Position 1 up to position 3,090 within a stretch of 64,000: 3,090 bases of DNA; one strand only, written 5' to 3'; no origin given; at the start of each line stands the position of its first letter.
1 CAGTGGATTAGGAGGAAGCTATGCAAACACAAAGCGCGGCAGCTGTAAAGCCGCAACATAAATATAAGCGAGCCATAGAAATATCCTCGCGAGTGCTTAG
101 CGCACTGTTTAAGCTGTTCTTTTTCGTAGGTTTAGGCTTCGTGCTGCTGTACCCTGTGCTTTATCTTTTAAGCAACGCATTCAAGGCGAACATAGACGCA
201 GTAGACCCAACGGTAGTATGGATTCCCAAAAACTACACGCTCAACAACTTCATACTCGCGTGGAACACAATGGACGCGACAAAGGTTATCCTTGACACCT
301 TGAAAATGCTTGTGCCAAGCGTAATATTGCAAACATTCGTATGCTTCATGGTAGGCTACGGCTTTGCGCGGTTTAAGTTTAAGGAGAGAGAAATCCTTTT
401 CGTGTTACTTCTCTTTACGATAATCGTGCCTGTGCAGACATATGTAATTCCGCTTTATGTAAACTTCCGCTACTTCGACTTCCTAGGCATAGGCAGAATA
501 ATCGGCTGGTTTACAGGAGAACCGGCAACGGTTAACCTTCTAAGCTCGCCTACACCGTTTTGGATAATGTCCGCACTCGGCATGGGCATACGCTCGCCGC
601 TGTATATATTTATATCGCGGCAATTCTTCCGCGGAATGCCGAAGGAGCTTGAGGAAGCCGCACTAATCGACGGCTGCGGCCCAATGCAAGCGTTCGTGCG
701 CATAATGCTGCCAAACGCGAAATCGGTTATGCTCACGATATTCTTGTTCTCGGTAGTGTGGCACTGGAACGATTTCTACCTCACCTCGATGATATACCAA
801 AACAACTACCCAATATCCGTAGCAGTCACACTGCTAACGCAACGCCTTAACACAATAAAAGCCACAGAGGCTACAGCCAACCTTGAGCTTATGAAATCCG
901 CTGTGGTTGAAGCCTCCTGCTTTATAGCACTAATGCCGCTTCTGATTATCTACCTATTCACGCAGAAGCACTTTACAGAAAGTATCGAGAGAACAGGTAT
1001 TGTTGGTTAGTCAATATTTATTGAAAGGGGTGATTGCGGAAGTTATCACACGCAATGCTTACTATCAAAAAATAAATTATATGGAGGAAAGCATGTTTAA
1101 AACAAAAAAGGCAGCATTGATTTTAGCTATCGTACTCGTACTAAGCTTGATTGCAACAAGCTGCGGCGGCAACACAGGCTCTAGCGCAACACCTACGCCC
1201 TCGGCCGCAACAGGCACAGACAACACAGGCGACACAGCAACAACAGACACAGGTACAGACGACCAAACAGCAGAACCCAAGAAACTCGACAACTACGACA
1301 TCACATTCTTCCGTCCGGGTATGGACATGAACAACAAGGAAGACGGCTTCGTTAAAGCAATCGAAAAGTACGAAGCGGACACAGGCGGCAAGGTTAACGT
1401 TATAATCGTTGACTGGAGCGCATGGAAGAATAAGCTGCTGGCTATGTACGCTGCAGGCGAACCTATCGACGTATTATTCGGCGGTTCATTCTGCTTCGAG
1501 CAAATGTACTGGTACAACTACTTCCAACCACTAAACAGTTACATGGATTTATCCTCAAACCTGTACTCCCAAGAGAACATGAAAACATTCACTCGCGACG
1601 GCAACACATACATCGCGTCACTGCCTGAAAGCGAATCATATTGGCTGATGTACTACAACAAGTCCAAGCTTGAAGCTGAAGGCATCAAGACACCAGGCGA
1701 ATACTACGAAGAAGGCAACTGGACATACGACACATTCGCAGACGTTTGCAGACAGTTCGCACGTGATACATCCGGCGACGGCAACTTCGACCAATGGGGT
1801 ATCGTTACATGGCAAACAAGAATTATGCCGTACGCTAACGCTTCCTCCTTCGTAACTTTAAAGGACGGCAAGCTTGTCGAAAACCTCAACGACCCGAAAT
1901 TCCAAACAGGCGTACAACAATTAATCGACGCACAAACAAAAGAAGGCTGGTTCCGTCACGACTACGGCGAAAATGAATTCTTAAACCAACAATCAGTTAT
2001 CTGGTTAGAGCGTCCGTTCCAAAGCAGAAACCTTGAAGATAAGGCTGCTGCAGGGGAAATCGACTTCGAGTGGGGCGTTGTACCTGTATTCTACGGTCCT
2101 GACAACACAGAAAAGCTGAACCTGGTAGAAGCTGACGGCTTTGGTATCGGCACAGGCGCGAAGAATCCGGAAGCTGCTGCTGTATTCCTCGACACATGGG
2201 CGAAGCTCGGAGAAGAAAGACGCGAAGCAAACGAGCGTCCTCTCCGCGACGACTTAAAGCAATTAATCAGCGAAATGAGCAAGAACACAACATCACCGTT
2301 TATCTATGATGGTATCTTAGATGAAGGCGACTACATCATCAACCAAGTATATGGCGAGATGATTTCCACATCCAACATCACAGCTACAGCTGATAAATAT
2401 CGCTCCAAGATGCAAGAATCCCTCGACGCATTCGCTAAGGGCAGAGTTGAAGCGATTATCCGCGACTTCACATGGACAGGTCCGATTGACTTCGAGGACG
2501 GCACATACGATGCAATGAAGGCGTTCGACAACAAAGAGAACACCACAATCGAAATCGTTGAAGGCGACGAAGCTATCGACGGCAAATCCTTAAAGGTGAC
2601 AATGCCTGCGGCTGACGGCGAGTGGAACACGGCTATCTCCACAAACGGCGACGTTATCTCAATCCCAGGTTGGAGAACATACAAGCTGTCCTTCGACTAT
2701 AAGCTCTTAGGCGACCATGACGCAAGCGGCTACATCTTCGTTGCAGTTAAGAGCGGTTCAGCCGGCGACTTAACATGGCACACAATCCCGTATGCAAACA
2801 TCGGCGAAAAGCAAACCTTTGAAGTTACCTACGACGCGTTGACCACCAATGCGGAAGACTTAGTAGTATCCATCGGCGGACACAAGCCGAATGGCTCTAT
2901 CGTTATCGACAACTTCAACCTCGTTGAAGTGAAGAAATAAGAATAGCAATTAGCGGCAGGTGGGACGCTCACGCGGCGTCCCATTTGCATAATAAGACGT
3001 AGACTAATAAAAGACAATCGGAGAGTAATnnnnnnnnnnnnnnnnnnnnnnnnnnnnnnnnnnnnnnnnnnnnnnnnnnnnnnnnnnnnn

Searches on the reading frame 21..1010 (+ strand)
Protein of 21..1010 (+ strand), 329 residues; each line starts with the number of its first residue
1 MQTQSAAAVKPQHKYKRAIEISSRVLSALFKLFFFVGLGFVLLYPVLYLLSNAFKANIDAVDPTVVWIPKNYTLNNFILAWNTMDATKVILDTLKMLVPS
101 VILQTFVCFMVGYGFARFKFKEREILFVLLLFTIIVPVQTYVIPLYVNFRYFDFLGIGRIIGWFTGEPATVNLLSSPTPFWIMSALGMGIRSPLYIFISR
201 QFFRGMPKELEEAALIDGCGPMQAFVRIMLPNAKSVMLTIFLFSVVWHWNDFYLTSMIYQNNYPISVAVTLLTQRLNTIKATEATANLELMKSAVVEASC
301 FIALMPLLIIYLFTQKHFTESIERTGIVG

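Call 47: search_protein_families(library=pfam, proteins=[window:21-1010:+], max_evalue=0.000001)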
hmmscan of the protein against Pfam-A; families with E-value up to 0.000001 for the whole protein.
window:21-1010:+ (329 aa): 1 family
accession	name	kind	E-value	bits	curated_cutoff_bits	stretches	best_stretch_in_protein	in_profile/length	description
PF00528.27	BPD_transp_1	-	1.8e-15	57.6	26.4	1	110-318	3-178/184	Binding-protein-dependent transport system inner membrane component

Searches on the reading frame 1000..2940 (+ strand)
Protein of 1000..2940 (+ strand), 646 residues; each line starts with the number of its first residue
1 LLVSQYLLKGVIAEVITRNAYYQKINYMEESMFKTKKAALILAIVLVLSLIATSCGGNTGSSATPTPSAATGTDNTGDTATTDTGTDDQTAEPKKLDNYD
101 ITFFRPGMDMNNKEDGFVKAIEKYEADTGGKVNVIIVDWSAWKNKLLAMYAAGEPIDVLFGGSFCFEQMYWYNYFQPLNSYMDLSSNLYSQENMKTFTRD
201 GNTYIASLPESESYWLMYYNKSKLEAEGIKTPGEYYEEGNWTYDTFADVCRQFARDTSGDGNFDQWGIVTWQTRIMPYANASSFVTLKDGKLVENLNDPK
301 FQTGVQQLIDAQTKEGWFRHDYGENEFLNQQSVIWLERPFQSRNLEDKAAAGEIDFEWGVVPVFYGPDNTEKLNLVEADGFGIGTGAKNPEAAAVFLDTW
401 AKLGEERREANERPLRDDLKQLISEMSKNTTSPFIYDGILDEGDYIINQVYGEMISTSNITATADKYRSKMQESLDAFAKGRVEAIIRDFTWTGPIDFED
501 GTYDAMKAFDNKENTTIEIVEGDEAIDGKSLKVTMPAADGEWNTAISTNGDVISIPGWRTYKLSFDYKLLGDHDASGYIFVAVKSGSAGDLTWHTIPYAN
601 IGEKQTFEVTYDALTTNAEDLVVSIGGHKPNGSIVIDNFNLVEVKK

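Call 47: search_protein_families(library=pfam, proteins=[window:1000-2940:+], max_evalue=0.000001)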
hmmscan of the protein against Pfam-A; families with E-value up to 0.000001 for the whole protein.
window:1000-2940:+ (646 aa): 2 families
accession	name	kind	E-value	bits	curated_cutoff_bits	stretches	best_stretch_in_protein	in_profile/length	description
PF01547.30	SBP_bac_1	-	1.2e-16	62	26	1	114-399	5-299/307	Bacterial extracellular solute-binding protein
PF13416.11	SBP_bac_8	-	1.5e-14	54.9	27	1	119-400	1-243/279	Bacterial extracellular solute-binding protein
